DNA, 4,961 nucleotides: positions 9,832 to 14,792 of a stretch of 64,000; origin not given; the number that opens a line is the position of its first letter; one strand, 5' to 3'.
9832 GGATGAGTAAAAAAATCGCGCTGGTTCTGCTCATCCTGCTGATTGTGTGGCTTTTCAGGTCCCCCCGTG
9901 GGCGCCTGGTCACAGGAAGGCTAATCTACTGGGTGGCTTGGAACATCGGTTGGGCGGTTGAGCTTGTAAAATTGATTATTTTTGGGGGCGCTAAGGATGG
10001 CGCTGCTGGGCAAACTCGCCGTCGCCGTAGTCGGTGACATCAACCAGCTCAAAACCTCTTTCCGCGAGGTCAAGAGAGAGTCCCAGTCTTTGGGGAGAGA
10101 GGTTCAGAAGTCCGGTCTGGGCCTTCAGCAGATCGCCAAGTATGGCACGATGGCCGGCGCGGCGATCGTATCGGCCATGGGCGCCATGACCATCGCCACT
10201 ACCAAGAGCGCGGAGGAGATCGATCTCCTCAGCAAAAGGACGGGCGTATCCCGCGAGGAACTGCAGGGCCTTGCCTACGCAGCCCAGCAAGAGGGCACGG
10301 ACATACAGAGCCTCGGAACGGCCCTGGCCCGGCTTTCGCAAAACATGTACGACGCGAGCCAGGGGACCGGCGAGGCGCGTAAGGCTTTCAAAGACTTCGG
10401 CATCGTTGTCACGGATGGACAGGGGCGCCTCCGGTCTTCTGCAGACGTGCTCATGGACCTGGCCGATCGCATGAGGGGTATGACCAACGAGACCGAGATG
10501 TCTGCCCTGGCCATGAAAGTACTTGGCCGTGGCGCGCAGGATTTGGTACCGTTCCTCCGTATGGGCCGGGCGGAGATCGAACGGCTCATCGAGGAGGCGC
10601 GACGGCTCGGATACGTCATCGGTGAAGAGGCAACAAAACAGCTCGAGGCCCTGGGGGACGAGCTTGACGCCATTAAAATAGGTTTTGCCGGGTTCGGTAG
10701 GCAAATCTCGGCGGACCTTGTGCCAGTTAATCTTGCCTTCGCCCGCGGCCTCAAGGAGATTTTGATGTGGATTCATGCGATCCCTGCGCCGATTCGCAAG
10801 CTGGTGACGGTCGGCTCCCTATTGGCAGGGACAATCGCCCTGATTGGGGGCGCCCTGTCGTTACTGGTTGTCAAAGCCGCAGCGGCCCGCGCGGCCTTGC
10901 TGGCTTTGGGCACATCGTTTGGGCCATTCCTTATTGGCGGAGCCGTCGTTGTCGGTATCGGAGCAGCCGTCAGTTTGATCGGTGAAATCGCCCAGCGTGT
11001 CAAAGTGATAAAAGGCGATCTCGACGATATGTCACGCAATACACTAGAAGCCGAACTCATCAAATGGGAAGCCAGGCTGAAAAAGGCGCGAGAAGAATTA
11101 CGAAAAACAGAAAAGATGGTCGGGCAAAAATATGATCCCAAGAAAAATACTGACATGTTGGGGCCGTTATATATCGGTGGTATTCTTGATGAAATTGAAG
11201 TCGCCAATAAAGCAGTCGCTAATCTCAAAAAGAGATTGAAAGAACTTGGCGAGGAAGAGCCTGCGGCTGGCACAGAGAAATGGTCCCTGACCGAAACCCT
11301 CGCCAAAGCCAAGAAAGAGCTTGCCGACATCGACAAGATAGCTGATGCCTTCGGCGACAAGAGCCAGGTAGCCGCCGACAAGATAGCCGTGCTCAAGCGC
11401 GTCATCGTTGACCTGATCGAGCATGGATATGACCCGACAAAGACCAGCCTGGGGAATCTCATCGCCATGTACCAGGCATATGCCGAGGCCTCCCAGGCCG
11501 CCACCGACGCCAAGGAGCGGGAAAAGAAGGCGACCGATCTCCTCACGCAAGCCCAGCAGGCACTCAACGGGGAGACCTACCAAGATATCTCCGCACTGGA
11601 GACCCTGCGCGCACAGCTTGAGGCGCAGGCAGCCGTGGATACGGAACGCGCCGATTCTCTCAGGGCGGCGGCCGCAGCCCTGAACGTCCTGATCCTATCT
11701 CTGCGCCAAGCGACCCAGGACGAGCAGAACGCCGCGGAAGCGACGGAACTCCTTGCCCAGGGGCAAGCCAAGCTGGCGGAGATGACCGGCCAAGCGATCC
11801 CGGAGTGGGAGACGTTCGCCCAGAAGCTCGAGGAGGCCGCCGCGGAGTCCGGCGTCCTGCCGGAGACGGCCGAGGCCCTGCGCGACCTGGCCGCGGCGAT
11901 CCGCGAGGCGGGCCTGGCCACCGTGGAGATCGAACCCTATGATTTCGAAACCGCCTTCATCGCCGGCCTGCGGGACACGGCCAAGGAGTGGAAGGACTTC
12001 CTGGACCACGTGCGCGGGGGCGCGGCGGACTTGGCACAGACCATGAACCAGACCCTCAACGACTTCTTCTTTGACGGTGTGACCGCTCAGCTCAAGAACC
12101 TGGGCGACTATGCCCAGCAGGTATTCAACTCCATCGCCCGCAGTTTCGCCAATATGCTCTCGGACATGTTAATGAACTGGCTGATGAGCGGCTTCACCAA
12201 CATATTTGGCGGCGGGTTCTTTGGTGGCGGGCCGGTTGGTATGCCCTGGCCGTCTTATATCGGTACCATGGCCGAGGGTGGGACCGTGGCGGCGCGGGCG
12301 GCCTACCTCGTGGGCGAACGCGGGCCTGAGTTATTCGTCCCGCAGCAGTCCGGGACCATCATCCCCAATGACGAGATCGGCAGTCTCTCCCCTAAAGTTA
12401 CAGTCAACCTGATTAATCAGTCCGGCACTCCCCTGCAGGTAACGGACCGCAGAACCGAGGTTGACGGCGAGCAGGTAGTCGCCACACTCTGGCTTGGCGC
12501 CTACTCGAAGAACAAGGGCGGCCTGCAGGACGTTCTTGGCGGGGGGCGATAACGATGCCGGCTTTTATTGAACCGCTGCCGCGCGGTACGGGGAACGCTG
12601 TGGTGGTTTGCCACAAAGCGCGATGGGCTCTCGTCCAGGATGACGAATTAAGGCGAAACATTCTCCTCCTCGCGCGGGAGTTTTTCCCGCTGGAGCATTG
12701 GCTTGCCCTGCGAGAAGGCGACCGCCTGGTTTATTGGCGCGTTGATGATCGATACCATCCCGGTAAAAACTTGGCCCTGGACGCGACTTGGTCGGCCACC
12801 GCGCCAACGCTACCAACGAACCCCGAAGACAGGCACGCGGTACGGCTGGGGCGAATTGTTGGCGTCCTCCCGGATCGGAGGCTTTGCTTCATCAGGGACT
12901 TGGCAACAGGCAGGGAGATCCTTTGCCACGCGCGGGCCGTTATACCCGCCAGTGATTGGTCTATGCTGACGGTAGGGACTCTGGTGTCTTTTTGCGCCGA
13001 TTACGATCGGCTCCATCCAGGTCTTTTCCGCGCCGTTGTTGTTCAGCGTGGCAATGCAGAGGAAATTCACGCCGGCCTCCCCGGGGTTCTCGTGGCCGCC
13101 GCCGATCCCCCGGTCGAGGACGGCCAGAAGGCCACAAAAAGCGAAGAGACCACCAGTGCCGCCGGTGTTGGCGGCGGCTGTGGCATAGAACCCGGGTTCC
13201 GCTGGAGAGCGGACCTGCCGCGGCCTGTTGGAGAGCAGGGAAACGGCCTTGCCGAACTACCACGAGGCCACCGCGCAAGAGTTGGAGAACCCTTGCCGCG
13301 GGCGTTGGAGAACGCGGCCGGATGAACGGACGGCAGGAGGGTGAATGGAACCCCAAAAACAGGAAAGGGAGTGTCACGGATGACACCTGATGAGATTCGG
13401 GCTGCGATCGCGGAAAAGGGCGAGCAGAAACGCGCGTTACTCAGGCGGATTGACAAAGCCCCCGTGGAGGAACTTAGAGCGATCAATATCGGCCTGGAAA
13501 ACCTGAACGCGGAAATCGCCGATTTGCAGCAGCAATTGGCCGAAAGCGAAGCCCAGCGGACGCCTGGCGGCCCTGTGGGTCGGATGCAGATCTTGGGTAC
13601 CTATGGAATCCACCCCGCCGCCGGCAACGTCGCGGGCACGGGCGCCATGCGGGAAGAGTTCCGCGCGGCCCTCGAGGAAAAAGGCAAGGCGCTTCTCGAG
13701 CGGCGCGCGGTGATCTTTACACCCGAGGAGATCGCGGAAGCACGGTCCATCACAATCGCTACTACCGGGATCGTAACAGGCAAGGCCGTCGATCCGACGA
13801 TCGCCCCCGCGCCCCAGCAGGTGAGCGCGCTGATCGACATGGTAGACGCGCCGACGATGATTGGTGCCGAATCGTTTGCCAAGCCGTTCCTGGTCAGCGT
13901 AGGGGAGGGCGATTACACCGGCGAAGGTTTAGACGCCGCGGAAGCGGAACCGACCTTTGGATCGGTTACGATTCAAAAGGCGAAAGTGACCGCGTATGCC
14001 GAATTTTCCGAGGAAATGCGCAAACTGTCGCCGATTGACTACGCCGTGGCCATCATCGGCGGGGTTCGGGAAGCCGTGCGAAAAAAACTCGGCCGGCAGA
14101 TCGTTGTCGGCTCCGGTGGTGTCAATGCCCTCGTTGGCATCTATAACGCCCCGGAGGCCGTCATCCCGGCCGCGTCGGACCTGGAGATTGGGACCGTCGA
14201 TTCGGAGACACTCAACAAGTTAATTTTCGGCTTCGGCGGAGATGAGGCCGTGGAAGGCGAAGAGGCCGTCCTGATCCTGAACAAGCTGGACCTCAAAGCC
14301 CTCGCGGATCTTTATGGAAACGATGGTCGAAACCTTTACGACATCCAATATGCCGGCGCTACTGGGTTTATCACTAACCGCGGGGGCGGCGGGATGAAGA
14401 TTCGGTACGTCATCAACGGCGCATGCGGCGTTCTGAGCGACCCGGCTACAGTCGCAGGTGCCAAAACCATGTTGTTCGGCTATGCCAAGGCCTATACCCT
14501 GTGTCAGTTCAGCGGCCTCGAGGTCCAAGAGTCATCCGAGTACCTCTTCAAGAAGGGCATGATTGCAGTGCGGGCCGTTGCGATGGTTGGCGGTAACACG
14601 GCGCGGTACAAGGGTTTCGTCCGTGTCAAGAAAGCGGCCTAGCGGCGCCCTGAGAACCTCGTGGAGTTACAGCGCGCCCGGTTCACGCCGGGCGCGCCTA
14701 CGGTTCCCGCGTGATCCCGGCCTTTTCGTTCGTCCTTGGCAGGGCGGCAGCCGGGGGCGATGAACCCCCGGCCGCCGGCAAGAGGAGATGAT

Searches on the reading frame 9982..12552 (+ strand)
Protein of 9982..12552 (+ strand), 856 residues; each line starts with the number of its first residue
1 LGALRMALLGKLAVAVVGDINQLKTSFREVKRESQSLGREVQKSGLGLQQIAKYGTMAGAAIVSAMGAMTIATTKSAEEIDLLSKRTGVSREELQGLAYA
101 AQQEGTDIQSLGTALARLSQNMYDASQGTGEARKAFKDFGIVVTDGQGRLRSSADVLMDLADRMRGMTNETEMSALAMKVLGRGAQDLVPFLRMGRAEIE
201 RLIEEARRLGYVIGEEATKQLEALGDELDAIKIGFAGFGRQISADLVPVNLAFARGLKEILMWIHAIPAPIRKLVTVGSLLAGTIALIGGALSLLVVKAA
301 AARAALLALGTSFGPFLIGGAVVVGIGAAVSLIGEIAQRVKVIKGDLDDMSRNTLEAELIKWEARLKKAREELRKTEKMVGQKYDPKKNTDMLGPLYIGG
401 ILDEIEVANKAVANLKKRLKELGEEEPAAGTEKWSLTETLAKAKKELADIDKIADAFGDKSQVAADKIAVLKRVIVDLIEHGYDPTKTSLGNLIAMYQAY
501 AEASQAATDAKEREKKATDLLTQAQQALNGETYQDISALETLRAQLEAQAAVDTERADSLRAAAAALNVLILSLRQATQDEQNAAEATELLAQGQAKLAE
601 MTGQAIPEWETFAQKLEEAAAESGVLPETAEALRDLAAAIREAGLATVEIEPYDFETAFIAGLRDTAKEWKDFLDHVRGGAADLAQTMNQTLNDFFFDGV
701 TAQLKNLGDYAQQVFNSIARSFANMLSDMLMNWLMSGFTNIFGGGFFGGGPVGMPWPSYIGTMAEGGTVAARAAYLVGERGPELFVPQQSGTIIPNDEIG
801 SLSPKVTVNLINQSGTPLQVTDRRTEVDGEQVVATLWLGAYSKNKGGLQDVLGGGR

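Call 6: search_protein_families(library=pfam, proteins=[window:9982-12552:+], max_evalue=0.1)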
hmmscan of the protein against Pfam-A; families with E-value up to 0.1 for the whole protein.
window:9982-12552:+ (856 aa): 2 families
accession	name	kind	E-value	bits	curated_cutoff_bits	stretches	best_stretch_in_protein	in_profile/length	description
PF10145.14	PhageMin_Tail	-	3.3e-08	34.1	33.2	1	83-177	106-197/201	Phage-related minor tail protein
PF00092.34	VWA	-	0.027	15.1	23.8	1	76-148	49-115/174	von Willebrand factor type A domain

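Call 7: search_protein_families(library=phrogs, proteins=[window:9982-12552:+], max_evalue=0.1)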
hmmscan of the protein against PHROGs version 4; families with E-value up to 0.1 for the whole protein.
window:9982-12552:+ (856 aa): 22 families
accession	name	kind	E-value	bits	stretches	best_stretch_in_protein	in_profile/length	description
phrog_13338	-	unknown function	2.7e-37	129.5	1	55-723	42-684/903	-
phrog_8462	-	tail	5.3e-34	118.9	1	5-337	5-332/672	tail length tape measure protein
phrog_8125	-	tail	5.6e-33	115.8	1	48-331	65-353/578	tail length tape measure protein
phrog_2276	-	tail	1.1e-29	104.6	1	23-556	52-536/673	tail length tape measure protein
phrog_33680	-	unknown function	1.3e-26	93.9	2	50-239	293-482/726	-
phrog_9483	-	tail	2e-21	77.2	1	6-541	1-520/657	tail length tape measure protein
phrog_2854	-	tail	3.7e-21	76.5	1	6-774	3-698/855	tail length tape measure protein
phrog_3981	-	tail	1.3e-20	75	1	18-330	13-339/584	tail length tape measure protein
phrog_12506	-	tail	6.7e-17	62.7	1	54-206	35-187/218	tail length tape measure protein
phrog_3824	-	unknown function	2.4e-15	57.5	1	47-332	51-323/750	-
phrog_10574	-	tail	5.2e-14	52.9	2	11-220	5-220/640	tail length tape measure protein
phrog_22443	-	unknown function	2.8e-11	43.3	2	759-852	961-1059/1064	-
phrog_8892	-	tail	2.9e-09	37.1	1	666-806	568-683/752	tail length tape measure protein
phrog_2335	-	tail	4.3e-09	35.9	1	572-847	1235-1447/1536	tail length tape measure protein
phrog_30701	-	unknown function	1.3e-08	35.8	1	762-808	111-157/188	-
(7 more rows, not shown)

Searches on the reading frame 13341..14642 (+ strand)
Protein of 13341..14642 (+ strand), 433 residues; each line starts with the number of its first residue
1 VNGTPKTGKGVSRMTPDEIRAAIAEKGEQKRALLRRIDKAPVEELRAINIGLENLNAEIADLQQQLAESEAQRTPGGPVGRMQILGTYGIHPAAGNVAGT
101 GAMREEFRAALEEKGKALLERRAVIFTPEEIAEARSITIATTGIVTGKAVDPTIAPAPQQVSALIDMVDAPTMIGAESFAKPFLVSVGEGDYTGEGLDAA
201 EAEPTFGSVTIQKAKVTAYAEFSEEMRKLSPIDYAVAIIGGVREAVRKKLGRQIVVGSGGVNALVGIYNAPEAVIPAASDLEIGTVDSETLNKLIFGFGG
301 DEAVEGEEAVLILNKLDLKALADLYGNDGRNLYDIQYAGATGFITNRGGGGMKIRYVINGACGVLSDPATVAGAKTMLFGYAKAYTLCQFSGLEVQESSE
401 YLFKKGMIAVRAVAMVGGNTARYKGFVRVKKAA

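Call 6: search_protein_families(library=pfam, proteins=[window:13341-14642:+], max_evalue=0.1)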
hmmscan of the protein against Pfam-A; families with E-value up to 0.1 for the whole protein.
window:13341-14642:+ (433 aa): 1 family
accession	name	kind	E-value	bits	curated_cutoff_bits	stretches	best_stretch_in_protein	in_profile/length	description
PF05065.19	Phage_capsid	-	6.7e-27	95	24.2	1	148-430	7-279/280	Phage capsid family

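Call 7: search_protein_families(library=phrogs, proteins=[window:13341-14642:+], max_evalue=0.1)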
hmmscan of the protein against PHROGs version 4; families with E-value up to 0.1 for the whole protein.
window:13341-14642:+ (433 aa): 3 families
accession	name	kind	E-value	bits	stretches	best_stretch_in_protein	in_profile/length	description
phrog_10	-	head and packaging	8.8e-34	118.5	1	14-433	261-637/752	major head protein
phrog_617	-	head and packaging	2.7e-14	54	1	22-432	219-624/626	major head protein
phrog_15054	-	unknown function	0.054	15.1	0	226-250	18-42/78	-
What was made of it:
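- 13341..14642 (+): HK97-type major capsid protein, immediately upstream of the block. PF05065 E 7e-27 and phrog_10 E 9e-34 (calls 6, 7).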

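Call 78: find_related_loci(query=window:13341-14642:+, collection=viral_contigs, flank=10000)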
Query window:13341-14642:+ (433 aa) in viral_contigs; peptide patterns used: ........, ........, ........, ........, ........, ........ (x = any residue, [..] = any of these).
No stretch of DNA in the collection matches any of the patterns.
